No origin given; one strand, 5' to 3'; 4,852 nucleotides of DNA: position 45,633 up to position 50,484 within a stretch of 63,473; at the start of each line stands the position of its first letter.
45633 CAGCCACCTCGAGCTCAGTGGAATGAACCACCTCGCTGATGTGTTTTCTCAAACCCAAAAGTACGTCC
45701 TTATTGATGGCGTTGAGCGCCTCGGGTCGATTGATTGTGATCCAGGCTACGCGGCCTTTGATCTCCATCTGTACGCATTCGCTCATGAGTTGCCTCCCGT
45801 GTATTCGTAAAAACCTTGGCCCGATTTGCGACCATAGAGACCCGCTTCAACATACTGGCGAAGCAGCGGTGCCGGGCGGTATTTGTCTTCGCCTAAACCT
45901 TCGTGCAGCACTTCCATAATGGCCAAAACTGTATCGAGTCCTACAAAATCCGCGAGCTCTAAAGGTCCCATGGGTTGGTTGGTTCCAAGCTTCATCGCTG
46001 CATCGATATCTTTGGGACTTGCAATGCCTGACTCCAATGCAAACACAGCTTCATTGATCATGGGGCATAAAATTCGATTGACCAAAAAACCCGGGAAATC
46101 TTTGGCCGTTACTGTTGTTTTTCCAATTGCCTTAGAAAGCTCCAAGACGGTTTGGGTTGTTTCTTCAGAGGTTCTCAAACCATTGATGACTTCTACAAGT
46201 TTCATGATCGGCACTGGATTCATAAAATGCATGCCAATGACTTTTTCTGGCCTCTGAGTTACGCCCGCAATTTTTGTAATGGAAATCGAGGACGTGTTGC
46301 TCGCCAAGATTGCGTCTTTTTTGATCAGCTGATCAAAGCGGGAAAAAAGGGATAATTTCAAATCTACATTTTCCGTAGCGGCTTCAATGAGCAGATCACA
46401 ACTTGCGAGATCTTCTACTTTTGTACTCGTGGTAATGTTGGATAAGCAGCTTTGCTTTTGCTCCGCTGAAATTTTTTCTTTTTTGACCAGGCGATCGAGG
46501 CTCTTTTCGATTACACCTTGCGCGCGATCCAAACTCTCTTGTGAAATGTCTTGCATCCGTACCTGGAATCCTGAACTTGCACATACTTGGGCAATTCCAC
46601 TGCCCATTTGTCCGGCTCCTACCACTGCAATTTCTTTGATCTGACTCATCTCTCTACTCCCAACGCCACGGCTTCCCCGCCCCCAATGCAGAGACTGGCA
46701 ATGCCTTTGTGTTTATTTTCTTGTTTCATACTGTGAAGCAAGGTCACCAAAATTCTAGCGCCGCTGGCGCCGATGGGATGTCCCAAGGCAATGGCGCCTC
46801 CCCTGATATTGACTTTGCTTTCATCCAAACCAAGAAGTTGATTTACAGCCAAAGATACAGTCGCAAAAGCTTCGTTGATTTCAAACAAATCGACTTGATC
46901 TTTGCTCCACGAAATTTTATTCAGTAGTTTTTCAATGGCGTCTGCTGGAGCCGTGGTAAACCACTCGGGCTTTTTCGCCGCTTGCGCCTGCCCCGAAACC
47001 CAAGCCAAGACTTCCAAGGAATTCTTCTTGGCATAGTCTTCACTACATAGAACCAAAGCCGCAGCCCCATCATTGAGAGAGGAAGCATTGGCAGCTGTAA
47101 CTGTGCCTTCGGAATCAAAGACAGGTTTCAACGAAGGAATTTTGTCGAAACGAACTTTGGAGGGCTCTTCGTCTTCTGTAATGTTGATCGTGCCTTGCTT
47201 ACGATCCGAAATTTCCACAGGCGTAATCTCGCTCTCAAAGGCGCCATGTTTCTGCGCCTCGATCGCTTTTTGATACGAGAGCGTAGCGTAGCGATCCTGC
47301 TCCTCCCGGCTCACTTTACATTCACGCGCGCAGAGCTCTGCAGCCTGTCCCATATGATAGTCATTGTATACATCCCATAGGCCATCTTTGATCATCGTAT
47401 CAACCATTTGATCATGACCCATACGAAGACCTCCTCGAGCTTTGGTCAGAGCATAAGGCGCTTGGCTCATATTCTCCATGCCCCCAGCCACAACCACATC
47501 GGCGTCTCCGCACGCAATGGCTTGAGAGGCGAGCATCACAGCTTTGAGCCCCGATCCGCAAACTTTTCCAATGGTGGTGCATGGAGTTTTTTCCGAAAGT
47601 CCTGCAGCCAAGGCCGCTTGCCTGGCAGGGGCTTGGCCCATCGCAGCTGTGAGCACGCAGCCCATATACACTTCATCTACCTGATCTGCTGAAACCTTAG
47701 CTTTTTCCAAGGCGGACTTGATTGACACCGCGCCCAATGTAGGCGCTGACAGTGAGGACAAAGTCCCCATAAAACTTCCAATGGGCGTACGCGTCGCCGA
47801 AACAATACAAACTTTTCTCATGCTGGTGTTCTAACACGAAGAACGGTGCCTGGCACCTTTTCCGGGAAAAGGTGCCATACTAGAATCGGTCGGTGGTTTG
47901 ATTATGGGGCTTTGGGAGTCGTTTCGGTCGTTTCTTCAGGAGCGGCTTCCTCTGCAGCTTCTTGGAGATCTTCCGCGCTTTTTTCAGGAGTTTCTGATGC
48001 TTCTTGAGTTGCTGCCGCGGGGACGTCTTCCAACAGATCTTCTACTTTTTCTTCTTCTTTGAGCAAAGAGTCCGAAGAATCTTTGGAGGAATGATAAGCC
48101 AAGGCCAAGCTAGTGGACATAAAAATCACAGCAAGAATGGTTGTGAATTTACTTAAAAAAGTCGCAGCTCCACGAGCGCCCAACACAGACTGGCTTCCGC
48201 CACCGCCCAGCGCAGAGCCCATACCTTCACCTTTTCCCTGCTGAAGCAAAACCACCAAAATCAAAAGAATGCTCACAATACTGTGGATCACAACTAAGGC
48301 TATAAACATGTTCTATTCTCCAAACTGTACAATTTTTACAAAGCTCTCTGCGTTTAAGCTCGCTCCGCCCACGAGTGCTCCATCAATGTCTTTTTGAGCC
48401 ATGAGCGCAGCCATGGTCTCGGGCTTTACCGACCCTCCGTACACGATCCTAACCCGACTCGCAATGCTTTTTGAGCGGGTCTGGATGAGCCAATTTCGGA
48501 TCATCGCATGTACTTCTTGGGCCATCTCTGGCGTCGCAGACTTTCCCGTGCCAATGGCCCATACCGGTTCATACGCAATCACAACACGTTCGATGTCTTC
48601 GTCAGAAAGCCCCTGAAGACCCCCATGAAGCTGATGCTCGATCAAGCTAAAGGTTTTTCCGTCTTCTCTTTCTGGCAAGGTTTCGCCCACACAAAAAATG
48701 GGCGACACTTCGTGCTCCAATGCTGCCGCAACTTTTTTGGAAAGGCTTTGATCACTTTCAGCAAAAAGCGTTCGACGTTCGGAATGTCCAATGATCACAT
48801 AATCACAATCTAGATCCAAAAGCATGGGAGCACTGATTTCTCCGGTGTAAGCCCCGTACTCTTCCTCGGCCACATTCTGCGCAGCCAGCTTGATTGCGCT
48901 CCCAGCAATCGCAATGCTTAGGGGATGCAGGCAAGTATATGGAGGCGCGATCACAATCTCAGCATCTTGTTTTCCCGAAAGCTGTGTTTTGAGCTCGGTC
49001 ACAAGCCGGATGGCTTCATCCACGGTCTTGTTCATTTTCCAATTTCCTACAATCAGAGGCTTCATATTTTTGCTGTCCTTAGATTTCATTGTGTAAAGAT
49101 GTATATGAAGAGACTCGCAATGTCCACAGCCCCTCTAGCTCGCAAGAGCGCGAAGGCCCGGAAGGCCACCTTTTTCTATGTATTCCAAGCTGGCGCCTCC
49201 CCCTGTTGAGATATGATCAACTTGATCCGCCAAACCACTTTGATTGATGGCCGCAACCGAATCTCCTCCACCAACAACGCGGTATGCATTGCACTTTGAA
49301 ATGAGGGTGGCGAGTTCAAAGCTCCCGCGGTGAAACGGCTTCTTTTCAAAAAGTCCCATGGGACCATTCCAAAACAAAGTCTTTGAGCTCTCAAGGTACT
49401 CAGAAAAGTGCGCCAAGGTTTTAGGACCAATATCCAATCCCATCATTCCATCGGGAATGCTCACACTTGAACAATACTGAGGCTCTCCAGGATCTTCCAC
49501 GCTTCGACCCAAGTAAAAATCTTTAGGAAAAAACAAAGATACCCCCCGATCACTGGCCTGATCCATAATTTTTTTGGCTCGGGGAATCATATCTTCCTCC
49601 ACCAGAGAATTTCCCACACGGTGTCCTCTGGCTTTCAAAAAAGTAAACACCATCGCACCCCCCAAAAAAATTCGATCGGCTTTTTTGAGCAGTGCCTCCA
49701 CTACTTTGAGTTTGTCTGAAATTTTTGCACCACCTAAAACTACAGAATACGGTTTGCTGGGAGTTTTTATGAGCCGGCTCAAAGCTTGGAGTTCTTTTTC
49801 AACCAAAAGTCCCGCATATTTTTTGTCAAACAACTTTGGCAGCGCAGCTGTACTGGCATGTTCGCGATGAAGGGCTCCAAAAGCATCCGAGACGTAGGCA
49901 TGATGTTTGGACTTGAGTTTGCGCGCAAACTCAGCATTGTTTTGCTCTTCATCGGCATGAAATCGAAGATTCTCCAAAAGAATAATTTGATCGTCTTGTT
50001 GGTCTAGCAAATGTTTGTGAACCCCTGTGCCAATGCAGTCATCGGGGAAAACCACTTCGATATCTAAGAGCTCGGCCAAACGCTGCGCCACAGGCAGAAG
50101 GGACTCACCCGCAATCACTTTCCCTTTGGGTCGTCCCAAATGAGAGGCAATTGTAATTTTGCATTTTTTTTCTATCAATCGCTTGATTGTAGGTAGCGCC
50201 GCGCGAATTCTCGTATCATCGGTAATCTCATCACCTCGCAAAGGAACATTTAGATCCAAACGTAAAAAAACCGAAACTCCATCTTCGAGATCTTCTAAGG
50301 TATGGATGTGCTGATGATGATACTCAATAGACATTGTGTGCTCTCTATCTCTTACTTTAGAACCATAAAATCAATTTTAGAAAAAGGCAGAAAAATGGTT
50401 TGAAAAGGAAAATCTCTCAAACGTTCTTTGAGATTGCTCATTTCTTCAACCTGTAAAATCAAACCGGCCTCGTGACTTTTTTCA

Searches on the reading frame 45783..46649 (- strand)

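Call 8: search_protein_families(library=pfam, proteins=[window:45783-46649:-], max_evalue=0.001)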
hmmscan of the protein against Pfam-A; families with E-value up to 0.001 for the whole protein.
window:45783-46649:- (288 aa): 4 families
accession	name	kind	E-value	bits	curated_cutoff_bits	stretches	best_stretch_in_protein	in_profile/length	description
PF02737.24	3HCDH_N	-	2.2e-66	223.6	22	1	7-184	2-179/180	3-hydroxyacyl-CoA dehydrogenase, NAD binding domain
PF00725.27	3HCDH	-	1.1e-37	128.9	22.1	1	187-283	1-97/97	3-hydroxyacyl-CoA dehydrogenase, C-terminal domain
PF03446.21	NAD_binding_2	-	3.9e-05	24.2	21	1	6-44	1-39/161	NAD binding domain of 6-phosphogluconate dehydrogenase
PF01210.29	NAD_Gly3P_dh_N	-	0.00057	20.3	23.1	0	6-41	1-36/158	NAD-dependent glycerol-3-phosphate dehydrogenase N-terminus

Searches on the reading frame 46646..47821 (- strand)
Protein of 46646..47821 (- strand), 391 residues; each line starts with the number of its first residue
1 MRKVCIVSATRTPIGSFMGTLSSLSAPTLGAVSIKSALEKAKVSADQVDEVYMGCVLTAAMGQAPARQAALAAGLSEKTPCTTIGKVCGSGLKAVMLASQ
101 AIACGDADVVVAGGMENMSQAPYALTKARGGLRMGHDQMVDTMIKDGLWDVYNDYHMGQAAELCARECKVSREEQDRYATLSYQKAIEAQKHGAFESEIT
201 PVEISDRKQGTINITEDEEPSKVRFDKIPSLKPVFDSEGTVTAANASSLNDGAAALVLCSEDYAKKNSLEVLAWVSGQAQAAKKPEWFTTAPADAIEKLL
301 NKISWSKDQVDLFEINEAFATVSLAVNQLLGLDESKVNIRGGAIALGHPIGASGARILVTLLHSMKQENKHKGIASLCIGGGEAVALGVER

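Call 8: search_protein_families(library=pfam, proteins=[window:46646-47821:-], max_evalue=0.001)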
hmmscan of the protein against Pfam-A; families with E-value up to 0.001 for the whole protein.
window:46646-47821:- (391 aa): 3 families
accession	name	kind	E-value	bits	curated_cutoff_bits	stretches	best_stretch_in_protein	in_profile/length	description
PF00108.29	Thiolase_N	-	1.4e-99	333.1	26.4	1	4-262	1-260/260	Thiolase, N-terminal domain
PF02803.24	Thiolase_C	-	1.3e-44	151.2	27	1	270-390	2-122/123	Thiolase, C-terminal domain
PF00109.32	ketoacyl-synt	-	8.5e-05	22.7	20.8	1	49-120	140-207/252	Beta-ketoacyl synthase, N-terminal domain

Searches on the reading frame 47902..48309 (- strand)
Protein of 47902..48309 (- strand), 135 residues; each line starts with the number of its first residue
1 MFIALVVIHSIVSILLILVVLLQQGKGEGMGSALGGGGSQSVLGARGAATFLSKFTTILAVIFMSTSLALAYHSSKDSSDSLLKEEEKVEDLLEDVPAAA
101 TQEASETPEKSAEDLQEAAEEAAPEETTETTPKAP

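Call 58: search_protein_families(library=pfam, proteins=[window:47902-48309:-], max_evalue=0.00001)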
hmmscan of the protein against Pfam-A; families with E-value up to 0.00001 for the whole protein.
window:47902-48309:- (135 aa): 1 family
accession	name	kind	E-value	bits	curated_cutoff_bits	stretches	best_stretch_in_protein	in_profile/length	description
PF03840.19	SecG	-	9.1e-24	83.8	29.2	1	5-72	2-69/70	Preprotein translocase SecG subunit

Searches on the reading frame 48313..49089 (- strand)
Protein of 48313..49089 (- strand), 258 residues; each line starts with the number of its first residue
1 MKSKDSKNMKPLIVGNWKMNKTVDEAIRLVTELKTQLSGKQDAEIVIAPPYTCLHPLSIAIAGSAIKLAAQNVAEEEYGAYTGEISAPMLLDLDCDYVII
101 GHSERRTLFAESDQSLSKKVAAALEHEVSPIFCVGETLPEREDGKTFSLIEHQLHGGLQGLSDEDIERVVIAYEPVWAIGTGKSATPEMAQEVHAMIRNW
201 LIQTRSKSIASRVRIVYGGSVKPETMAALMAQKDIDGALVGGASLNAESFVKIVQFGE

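Call 58: search_protein_families(library=pfam, proteins=[window:48313-49089:-], max_evalue=0.00001)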
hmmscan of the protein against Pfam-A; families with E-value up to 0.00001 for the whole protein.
window:48313-49089:- (258 aa): 1 family
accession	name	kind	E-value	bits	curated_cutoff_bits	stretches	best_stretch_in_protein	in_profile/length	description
PF00121.24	TIM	-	2.3e-97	325.7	20.1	1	11-255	1-243/245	Triosephosphate isomerase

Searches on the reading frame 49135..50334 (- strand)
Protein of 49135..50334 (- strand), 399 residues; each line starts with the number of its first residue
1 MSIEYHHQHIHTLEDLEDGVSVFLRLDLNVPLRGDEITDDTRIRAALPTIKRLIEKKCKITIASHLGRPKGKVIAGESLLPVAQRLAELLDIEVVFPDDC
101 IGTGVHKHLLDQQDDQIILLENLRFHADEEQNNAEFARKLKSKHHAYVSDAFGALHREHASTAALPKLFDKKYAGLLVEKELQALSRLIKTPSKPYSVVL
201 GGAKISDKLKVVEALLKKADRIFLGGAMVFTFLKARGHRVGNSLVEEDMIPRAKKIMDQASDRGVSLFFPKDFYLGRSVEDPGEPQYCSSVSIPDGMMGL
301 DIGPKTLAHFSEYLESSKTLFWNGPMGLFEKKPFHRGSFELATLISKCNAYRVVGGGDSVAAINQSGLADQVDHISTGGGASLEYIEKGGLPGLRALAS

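Call 58: search_protein_families(library=pfam, proteins=[window:49135-50334:-], max_evalue=0.00001)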
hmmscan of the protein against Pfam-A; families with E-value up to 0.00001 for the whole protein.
window:49135-50334:- (399 aa): 1 family
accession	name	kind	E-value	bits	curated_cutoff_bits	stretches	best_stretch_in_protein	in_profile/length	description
PF00162.24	PGK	-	5.9e-136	453.8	27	1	18-387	7-377/379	Phosphoglycerate kinase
